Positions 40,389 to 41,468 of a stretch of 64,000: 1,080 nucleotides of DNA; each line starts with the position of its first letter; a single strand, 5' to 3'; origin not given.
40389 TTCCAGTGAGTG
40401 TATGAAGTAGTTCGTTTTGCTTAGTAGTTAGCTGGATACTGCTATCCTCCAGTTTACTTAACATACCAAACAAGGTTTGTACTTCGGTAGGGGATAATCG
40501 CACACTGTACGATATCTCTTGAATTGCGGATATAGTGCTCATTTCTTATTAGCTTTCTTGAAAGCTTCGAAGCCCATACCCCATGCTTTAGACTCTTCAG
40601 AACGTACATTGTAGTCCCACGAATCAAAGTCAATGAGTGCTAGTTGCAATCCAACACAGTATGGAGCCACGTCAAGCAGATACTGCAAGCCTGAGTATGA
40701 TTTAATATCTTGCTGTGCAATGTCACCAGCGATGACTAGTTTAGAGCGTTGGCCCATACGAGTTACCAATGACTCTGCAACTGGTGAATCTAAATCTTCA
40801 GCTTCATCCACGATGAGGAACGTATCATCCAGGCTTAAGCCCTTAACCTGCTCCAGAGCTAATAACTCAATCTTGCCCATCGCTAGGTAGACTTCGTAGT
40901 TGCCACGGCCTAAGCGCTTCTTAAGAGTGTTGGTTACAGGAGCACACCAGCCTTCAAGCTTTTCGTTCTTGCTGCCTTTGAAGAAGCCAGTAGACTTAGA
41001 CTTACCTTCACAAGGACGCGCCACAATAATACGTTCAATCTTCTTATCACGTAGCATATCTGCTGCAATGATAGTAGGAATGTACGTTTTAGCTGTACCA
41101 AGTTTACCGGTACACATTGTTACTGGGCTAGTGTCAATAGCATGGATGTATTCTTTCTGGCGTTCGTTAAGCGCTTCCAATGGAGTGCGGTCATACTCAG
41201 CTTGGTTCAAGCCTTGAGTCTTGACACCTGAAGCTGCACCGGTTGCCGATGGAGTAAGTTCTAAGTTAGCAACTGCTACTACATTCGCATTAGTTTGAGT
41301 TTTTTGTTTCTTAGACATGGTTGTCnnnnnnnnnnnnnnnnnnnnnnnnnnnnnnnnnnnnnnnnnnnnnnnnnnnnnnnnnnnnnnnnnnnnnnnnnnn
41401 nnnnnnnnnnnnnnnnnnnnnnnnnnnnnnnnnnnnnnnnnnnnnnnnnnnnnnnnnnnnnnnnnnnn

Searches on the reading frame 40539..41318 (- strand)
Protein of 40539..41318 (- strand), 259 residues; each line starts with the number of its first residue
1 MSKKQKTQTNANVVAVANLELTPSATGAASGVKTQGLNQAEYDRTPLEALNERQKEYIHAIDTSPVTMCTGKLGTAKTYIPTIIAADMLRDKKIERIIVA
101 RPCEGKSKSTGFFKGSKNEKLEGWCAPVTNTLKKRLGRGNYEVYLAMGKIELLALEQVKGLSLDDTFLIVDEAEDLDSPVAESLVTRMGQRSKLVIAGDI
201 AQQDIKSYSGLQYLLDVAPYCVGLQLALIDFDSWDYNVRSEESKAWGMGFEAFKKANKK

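Call 91: search_protein_families(library=pfam, proteins=[window:40539-41318:-], max_evalue=0.01)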
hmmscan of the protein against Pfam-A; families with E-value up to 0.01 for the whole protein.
window:40539-41318:- (259 aa): 3 families
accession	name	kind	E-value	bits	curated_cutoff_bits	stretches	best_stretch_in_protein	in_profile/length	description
PF02562.22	PhoH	-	1.2e-40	139.6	27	1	48-219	3-176/205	PhoH-like protein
PF13245.12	AAA_19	-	2.5e-07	31.4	25.1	1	54-203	1-129/134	AAA domain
PF13604.12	AAA_30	-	1.2e-06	28.8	27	1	50-203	2-128/191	AAA domain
